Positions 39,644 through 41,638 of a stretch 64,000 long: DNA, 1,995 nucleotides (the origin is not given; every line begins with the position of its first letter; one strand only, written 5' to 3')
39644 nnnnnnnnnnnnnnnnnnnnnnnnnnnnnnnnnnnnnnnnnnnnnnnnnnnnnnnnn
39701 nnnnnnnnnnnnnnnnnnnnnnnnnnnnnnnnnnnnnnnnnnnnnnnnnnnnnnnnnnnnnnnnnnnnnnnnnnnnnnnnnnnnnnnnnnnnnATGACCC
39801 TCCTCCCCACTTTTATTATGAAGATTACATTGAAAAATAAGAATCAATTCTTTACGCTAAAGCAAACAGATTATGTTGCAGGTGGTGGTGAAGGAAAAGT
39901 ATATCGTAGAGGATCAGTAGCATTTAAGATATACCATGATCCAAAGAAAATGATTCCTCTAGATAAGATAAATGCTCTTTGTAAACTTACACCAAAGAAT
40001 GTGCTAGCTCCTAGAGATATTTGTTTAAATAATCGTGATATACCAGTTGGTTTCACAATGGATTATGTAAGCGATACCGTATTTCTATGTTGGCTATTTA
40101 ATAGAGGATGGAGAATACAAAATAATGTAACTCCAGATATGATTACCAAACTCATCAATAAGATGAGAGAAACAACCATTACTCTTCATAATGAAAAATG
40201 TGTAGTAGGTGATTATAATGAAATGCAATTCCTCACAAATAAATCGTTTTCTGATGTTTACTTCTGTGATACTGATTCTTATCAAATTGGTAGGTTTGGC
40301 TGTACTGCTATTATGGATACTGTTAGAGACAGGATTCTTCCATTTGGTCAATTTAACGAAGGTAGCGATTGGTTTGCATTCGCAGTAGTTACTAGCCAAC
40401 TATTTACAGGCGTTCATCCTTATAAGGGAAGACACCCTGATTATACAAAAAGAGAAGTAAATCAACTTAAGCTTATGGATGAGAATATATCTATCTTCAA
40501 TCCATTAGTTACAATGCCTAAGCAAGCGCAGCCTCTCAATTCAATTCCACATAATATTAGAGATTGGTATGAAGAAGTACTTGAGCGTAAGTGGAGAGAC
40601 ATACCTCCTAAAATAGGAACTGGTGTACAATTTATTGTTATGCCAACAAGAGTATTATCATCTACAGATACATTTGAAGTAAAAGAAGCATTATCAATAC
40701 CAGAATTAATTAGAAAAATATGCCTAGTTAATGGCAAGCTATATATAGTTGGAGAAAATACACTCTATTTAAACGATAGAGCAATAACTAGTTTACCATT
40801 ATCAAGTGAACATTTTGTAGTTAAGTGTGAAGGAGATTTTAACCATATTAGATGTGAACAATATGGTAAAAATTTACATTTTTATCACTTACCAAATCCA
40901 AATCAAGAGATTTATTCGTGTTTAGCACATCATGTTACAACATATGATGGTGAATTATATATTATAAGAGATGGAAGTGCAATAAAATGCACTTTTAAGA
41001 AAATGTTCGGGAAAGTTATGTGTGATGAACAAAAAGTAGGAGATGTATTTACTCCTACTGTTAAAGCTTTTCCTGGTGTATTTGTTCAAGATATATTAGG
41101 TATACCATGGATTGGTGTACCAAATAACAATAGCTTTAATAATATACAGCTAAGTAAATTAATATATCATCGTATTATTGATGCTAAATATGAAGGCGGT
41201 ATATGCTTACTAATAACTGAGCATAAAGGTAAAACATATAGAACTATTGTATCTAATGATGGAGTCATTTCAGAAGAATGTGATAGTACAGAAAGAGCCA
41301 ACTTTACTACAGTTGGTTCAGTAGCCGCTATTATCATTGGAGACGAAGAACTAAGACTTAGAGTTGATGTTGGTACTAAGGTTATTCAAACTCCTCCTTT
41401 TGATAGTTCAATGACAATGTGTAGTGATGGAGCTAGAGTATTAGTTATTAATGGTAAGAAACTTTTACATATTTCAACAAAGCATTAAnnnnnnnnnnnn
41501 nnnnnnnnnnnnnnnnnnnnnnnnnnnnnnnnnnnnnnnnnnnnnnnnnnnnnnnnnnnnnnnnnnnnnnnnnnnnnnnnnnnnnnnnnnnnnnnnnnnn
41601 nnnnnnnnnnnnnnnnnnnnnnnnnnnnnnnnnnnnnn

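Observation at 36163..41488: TerY-P-like triad: vWA protein, PP2C phosphatase and eukaryotic-like Ser/Thr kinase, adjacent to an SPFH/band-7 membrane protein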

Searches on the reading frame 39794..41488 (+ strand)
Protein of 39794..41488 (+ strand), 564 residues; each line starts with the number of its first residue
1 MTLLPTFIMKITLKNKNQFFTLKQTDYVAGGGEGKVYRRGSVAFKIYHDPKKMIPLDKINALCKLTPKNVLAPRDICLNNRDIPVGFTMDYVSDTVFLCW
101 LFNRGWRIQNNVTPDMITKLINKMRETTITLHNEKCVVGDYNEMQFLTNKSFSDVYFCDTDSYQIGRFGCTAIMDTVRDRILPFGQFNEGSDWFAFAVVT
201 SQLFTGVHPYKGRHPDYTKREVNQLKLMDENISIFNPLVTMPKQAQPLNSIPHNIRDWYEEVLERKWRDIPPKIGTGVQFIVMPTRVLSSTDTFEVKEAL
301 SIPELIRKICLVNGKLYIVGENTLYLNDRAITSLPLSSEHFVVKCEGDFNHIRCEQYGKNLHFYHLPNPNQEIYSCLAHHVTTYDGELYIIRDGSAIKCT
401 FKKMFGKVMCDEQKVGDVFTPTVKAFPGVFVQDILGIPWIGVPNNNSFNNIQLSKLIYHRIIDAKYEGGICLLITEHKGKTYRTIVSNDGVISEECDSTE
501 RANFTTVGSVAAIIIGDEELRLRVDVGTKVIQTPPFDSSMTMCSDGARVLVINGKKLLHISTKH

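Call 3: search_protein_families(library=pfam, proteins=[window:39794-41488:+], max_evalue=0.01)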
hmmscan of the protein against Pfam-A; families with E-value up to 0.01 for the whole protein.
window:39794-41488:+ (564 aa): 0 families

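Call 4: search_protein_families(library=phrogs, proteins=[window:39794-41488:+], max_evalue=0.01)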
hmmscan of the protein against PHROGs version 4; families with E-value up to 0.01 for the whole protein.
window:39794-41488:+ (564 aa): 1 family
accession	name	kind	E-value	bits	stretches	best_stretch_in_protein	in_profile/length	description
phrog_37888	-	unknown function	0.00018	21.1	1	29-175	20-175/646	-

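Call 6: search_protein_families(library=ncbifam, proteins=[window:39794-41488:+], max_evalue=0.1)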
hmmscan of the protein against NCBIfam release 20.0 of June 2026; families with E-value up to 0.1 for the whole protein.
window:39794-41488:+ (564 aa): 0 families

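Call 7: search_protein_families(library=padloc, proteins=[window:39794-41488:+], max_evalue=0.1)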
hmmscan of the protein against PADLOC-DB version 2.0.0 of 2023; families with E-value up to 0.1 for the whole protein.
window:39794-41488:+ (564 aa): 0 families

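Call 9: search_solved_structures(query=window:39794-41488:+, max_evalue=10, show_alignments=2)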
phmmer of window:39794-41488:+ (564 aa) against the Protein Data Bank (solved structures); distinct sequences matched with E-value up to 10: 4.
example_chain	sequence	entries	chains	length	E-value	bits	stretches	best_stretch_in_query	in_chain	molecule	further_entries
7qtz_A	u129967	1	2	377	0.31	12.9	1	74-200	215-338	Putative salivary serpin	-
9s9t_A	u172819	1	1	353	0.96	11.3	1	174-220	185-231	Isoform Beta-II of Protein kinase C beta type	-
2i0e_A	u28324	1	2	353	0.96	11.3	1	174-220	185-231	Protein Kinase C-beta II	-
3dtc_A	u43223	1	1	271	1.2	10.9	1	25-212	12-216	Mitogen-activated protein kinase kinase kinase 9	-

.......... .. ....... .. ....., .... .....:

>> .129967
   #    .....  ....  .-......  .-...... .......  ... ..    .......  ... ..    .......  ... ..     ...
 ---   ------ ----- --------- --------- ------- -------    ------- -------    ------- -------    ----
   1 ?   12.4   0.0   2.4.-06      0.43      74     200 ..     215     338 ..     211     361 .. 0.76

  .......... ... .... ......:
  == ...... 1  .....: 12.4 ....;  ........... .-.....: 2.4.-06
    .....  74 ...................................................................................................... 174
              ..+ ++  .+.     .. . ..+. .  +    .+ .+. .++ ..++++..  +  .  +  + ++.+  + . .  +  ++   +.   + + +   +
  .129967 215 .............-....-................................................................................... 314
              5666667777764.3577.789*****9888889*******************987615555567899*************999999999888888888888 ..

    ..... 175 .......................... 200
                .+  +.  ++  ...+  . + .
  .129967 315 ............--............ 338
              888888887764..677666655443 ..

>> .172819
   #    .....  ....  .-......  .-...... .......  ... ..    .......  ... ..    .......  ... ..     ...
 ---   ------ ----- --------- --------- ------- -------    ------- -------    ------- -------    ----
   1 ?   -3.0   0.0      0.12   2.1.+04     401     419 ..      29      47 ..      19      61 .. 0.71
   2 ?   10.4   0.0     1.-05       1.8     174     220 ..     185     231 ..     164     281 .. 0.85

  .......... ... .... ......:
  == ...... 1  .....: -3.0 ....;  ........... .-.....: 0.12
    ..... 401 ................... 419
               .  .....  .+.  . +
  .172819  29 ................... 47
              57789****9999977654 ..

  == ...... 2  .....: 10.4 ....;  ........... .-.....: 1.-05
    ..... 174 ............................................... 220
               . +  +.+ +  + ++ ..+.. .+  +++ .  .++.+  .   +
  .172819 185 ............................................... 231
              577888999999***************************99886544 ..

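Call 12: find_homologous_proteins(query=window:39794-41488:+, max_evalue=0.001)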
Query window:39794-41488:+ (564 aa): 353 proteins with E <= 0.001 among 3773 candidates; the best 120 are listed.
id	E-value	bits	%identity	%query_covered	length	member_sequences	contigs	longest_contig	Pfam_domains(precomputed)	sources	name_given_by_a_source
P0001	0.0e+0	1204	100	91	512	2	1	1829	-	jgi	jgi:uncharacterized protein YlzI (FlbEa/FlbD family)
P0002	8.4e-183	627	51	98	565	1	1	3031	-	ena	-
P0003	1.1e-181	624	50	98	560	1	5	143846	-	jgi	jgi:hypothetical protein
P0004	3.0e-178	612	51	98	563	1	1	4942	-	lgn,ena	-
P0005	6.1e-170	585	48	98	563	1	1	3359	-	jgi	-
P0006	8.9e-163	561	45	98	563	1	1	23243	-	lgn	-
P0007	2.0e-162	560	46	98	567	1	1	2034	-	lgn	-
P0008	6.4e-159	548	45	98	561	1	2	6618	-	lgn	-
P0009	1.6e-157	544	43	98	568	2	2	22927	-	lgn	-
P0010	1.0e-156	541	45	98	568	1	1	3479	-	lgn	-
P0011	2.3e-151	524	46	98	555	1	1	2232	-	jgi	jgi:hypothetical protein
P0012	7.8e-151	522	44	98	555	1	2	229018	-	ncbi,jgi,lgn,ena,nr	ncbi:MAG: hypothetical protein M0R17_05025 [Candidatus Omnitrophica bacterium]|jgi:hypothetical prot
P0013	8.0e-147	509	43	98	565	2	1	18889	-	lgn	-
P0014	6.8e-140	486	42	98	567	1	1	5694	-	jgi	jgi:hypothetical protein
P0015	7.3e-139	482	41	98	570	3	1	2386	-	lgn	-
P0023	2.5e-102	362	37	99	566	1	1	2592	PF00069.32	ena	-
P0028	2.9e-99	351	35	99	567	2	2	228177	PF00069.32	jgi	jgi:hypothetical protein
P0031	9.1e-97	343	36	96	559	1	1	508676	PF00069.32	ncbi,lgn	-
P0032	1.1e-96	343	35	98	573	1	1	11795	PF00069.32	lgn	-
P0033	1.5e-95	339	37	96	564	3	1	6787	PF00069.32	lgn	-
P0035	4.7e-95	338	34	99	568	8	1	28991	PF00069.32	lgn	-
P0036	5.5e-95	337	36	98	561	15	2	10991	PF00069.32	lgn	-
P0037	7.7e-95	337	38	97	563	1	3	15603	PF00069.32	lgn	-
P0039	8.5e-95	337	37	96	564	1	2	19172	PF00069.32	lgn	-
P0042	2.5e-94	335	37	96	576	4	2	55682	PF00069.32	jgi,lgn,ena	jgi:hypothetical protein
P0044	5.0e-94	334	34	99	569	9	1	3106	PF00069.32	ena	-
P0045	2.2e-93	332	37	96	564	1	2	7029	PF00069.32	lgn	-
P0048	6.1e-93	331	34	98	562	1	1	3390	PF00069.32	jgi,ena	-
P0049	6.9e-93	330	36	98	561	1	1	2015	PF00069.32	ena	-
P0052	5.7e-92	327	36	96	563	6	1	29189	PF00069.32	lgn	-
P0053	6.2e-92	327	37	96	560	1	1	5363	PF00069.32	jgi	-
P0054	1.0e-91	327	35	96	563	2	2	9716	PF00069.32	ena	-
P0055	1.3e-91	326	36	95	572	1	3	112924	PF00069.32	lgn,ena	-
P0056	2.7e-91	325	34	96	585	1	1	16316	PF00069.32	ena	-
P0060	4.1e-90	321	35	96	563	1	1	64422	PF00069.32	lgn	-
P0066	2.0e-87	312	35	98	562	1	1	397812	-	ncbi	-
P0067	2.3e-87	312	34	97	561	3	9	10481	PF00069.32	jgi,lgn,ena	-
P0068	2.9e-87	312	34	95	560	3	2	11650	PF00069.32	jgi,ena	-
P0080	3.9e-86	308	33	98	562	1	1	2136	PF00069.32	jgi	jgi:hypothetical protein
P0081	5.3e-86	308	33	96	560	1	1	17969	PF00069.32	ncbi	-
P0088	4.6e-85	305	33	96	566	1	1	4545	PF00069.32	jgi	jgi:hypothetical protein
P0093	2.6e-84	302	33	96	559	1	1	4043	PF00069.32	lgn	-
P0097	1.2e-83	300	32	96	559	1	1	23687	PF00069.32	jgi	jgi:serine/threonine protein kinase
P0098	1.5e-83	300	34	98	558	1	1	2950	PF00069.32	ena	-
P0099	3.2e-83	299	33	98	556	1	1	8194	PF00069.32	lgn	-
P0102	7.1e-83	297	32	97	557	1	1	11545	PF00069.32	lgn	-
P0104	2.3e-82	296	33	96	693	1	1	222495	PF00069.32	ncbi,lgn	-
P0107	4.9e-82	295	33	96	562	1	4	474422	PF00069.32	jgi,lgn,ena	jgi:hypothetical protein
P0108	7.2e-82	294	31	98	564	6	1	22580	PF00069.32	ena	-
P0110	2.1e-81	293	33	96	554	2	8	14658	PF00069.32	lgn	-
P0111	3.1e-81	292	33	98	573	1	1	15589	PF00069.32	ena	-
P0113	2.1e-80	289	33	95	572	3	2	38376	PF00069.32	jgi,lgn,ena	-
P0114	3.8e-80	288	33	95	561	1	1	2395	PF00069.32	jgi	jgi:hypothetical protein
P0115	5.7e-80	288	32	98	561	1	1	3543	PF00069.32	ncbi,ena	-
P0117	1.6e-79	286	32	95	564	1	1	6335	PF00069.32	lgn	-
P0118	2.0e-79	286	32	98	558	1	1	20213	PF00069.32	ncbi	-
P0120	2.5e-79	286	31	98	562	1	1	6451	PF00069.32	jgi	jgi:hypothetical protein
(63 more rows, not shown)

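Call 14: find_encoding_contigs(protein=P0003, flank=10000, max_places=2)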
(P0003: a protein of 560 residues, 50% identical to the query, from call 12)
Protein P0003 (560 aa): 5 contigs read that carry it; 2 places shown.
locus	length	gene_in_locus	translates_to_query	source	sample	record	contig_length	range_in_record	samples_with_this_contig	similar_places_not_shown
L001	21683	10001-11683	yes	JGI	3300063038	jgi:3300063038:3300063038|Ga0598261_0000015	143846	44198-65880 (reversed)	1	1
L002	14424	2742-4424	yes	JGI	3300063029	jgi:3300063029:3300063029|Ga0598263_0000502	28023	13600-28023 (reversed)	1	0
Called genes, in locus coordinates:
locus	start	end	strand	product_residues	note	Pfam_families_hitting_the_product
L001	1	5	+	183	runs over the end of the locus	-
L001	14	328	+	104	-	-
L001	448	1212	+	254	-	PF08902:DUF1848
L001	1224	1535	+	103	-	-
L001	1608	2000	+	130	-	-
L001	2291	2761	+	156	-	-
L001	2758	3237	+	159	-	-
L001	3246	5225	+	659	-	-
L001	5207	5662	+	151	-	-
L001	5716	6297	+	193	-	-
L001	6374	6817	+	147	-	-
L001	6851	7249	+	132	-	-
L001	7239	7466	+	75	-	-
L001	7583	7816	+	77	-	-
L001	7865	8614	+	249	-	-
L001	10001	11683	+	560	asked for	-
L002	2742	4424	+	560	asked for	-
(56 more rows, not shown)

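Call 15: find_encoding_contigs(protein=P0012, flank=10000, max_places=2)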
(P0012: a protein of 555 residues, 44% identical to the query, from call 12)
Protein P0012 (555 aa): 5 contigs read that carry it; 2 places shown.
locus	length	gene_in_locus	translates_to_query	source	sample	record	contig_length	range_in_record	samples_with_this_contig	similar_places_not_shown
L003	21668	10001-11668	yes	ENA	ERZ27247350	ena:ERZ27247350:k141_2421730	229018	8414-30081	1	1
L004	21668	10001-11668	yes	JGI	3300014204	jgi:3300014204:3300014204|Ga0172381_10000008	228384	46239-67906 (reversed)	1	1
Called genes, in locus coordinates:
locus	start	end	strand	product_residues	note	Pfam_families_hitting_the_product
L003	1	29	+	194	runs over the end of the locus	-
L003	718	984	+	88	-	-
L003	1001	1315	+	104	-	-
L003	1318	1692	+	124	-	PF00383:dCMP_cyt_deam_1, PF14437:MafB19-deam (weak)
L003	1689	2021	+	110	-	-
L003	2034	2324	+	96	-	-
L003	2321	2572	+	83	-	-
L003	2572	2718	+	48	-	-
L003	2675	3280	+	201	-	PF03167:UDG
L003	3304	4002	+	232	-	PF10138:vWA-TerF-like, PF00092:VWA (weak), PF07002:Copine (weak)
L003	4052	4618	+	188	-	-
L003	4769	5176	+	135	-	-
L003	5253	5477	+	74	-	-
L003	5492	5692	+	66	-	-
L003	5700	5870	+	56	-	-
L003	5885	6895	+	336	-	PF03741:TerC, PF04332:DUF475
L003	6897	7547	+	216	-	-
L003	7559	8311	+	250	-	-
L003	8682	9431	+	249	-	-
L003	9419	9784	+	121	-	-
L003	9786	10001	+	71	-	-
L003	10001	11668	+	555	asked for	-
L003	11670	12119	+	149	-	-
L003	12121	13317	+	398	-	PF17767:NAPRTase_N, PF04095:NAPRTase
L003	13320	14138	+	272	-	PF02540:NAD_synthase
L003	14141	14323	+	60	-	-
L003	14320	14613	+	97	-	-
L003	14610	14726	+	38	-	-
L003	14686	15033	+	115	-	-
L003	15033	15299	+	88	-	-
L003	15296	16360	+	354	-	-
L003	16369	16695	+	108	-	-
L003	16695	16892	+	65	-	-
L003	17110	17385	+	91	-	-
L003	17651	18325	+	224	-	-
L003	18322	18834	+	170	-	-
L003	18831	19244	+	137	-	-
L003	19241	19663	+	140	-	-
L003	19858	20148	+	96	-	-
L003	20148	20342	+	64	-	-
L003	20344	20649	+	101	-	-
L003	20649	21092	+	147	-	-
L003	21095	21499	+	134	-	-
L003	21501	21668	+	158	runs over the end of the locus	-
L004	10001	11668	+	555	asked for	-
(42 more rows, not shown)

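Call 16: find_encoding_contigs(protein=P0031, flank=8000, max_places=1)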
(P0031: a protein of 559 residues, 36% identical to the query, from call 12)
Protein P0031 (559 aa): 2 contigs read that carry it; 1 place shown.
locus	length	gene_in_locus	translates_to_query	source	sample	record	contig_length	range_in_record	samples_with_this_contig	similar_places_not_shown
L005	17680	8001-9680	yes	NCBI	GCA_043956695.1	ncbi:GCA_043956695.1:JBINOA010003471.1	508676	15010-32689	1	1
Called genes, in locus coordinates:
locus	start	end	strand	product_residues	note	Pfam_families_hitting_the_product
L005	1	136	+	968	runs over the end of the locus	PF07282:Cas12f1-like_TNB (weak)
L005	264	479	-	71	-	-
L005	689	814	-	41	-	-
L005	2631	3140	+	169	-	-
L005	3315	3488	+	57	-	-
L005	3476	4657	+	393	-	PF14311:DUF4379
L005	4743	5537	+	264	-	-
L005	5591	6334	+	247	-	-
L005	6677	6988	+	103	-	-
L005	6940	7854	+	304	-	PF13672:PP2C_2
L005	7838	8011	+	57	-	-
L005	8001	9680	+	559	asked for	PF00069:Pkinase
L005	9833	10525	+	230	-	PF01728:FtsJ (faint), PF13847:Methyltransf_31 (weak), PF08241:Methyltransf_11 (weak)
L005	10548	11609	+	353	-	PF01467:CTP_transf_like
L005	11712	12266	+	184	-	-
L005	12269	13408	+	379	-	-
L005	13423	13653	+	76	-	-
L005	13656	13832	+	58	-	-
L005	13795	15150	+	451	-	PF05406:WGR, PF02877:PARP_reg (weak), PF00644:PARP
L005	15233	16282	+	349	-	PF03161:LAGLIDADG_2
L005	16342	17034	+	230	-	-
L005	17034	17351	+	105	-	PF14279:HNH_5 (faint)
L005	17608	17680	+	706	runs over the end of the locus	-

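Call 17: find_encoding_contigs(protein=P0066, flank=8000, max_places=1)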
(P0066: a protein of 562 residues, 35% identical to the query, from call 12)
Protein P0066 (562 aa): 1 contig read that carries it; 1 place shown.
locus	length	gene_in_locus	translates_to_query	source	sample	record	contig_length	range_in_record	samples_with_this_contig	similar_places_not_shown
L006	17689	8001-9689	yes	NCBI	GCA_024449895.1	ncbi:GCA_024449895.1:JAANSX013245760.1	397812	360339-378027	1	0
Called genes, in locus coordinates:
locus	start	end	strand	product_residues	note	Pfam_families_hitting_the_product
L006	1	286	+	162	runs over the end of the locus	-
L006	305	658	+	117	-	-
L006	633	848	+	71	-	-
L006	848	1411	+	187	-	-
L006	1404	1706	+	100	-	-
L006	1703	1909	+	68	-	-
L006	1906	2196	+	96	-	-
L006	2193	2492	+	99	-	-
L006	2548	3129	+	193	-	-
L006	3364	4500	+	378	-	-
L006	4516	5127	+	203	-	-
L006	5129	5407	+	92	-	-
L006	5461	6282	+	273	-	-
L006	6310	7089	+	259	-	-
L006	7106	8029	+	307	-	PF13672:PP2C_2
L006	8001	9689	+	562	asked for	-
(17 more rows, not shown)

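Call 18: find_encoding_contigs(protein=P0107, flank=8000, max_places=1)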
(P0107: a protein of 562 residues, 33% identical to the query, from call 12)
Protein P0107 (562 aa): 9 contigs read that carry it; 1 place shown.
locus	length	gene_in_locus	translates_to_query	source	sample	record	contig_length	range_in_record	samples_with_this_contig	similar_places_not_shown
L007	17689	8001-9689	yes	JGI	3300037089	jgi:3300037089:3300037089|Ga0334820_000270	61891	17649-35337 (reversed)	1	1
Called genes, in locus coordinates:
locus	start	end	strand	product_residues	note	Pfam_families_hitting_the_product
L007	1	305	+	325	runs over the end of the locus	-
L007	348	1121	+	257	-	-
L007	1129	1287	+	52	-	-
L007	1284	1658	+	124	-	-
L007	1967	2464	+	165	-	-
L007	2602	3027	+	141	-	-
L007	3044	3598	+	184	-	PF08281:Sigma70_r4_2 (weak), PF04545:Sigma70_r4 (faint)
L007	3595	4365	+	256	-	-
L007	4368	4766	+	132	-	-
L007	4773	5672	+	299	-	PF01467:CTP_transf_like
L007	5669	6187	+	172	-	-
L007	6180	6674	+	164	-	PF03350:UPF0114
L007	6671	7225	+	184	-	-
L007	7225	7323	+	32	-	-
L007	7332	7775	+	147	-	-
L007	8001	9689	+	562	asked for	PF00069:Pkinase (faint)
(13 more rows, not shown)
